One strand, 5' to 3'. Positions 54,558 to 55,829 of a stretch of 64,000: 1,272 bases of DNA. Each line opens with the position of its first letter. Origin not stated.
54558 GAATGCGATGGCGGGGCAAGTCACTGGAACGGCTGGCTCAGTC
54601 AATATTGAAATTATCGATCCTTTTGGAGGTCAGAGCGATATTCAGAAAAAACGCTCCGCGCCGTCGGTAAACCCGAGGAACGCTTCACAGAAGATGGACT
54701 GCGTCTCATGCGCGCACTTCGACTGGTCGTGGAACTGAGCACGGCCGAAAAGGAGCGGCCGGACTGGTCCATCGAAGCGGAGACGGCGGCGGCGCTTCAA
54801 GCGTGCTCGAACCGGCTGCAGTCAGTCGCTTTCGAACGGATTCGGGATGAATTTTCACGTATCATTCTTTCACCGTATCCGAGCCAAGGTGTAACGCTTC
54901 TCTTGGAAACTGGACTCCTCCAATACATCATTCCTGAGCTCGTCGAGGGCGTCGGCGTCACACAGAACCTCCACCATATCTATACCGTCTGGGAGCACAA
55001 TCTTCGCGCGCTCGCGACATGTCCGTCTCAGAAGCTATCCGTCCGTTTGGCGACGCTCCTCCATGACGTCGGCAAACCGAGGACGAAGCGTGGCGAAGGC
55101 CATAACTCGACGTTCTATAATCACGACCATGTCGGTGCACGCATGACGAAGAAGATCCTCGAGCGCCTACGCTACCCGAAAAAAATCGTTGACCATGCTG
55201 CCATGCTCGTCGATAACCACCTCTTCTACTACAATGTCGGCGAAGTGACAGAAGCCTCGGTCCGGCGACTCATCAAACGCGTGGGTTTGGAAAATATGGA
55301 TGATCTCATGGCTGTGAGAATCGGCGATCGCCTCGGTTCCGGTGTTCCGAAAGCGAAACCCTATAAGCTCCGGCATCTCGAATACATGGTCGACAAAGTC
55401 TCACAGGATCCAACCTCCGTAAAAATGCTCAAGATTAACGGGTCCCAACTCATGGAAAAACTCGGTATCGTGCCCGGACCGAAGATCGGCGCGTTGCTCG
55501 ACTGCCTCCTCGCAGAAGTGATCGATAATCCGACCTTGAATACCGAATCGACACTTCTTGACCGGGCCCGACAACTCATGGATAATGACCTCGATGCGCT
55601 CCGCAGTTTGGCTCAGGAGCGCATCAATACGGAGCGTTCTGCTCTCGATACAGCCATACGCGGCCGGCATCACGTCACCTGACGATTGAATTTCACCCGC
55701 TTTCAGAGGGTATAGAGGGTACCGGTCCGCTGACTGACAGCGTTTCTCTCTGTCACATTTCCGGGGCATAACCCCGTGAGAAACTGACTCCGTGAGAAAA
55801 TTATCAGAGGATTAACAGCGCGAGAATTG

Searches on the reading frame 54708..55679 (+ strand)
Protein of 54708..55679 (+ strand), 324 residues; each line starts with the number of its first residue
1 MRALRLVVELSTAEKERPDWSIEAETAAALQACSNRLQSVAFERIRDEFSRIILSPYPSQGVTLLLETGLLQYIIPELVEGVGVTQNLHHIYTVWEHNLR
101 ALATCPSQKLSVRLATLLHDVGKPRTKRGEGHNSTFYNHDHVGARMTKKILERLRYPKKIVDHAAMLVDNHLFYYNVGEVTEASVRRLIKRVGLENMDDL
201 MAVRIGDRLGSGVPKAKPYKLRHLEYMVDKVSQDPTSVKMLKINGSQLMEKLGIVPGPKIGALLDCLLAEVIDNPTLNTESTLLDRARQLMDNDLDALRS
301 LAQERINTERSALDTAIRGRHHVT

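Call 72: find_homologous_proteins(query=window:54708-55679:+, max_evalue=1e-40)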
Query window:54708-55679:+ (324 aa): 5984 proteins with E <= 1e-40 among 8000 candidates; the best 120 are listed.
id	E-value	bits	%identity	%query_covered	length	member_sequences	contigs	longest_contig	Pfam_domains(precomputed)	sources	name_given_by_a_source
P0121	8.5e-174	595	84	100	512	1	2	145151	PF01743.27,PF12627.13,PF01966.29,PF13735.13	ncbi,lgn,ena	-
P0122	7.4e-172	588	82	100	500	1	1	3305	PF01743.27,PF12627.13,PF01966.29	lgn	-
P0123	9.1e-172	588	82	100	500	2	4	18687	PF01743.27,PF12627.13,PF01966.29,PF13735.13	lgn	-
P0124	7.8e-171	585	81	100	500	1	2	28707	PF01743.27,PF12627.13,PF01966.29,PF13735.13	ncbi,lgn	-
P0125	1.9e-170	584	83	100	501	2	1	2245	PF01743.27,PF12627.13,PF01966.29,PF13735.13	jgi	jgi:poly(A) polymerase/tRNA nucleotidyltransferase (CCA-adding enzyme)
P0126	2.3e-170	583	82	100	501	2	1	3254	PF01743.27,PF12627.13,PF01966.29,PF13735.13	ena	-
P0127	3.3e-170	583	82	100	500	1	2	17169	PF01743.27,PF12627.13,PF01966.29,PF13735.13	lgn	-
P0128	7.1e-170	582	82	100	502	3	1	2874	PF01743.27,PF12627.13,PF01966.29,PF13735.13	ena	-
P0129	1.5e-169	581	83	100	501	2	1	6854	PF01743.27,PF12627.13,PF01966.29,PF13735.13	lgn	-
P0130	2.6e-169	580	81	100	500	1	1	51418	PF01743.27,PF12627.13,PF01966.29,PF13735.13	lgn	-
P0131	3.6e-169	580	82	100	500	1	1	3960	PF01743.27,PF12627.13,PF01966.29,PF13735.13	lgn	-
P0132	4.6e-169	579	81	100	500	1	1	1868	PF01743.27,PF12627.13,PF01966.29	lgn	-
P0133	9.3e-169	578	81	100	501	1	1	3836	PF01743.27,PF12627.13,PF01966.29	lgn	-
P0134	1.2e-168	578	81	100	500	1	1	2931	PF01743.27,PF12627.13,PF01966.29,PF13735.13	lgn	-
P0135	2.1e-168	577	81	100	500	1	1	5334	PF01743.27,PF12627.13,PF01966.29,PF13735.13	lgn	-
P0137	6.9e-168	575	82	100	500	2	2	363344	PF01743.27,PF12627.13,PF01966.29,PF13735.13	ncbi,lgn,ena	-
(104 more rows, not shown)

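Call 73: find_encoding_contigs(protein=P0121, flank=2500, max_places=1)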
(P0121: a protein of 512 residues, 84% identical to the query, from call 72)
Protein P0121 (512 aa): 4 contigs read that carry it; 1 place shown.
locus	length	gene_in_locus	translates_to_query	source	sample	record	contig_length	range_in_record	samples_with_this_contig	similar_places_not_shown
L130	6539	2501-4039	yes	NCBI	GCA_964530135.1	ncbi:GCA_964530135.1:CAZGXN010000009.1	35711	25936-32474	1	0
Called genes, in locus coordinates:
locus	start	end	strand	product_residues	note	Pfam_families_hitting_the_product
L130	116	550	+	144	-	PF14584:DUF4446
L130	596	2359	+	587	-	PF04760:IF2_N, PF00009:GTP_EFTU, PF00071:Ras (weak), PF01926:MMR_HSR1, PF02421:FeoB_N (weak), PF22042:EF-G_D2, PF03144:GTP_EFTU_D2 (faint), PF11987:IF-2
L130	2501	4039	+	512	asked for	PF01743:PolyA_pol, PF12627:PolyA_pol_RNAbd, PF01966:HD, PF13735:tRNA_NucTran2_2 (weak)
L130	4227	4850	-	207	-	-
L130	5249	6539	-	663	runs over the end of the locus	PF05201:GlutR_N (weak), PF01488:Shikimate_DH (weak), PF00152:tRNA-synt_2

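Call 74: find_encoding_contigs(protein=P0137, flank=2500, max_places=1)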
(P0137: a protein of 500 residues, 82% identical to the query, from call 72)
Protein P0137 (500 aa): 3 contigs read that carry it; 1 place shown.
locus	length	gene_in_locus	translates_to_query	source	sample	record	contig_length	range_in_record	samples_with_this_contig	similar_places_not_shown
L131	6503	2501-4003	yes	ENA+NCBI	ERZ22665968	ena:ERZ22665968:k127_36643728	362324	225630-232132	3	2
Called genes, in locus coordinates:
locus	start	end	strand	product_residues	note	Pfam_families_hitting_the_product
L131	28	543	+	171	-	PF14584:DUF4446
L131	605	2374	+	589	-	PF00071:Ras (faint), PF04760:IF2_N, PF00009:GTP_EFTU, PF01926:MMR_HSR1, PF02421:FeoB_N (weak), PF22042:EF-G_D2, PF03144:GTP_EFTU_D2 (faint), PF11987:IF-2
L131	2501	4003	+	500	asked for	PF01743:PolyA_pol, PF12627:PolyA_pol_RNAbd, PF01966:HD, PF13735:tRNA_NucTran2_2 (weak)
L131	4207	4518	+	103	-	-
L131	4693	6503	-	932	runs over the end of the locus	-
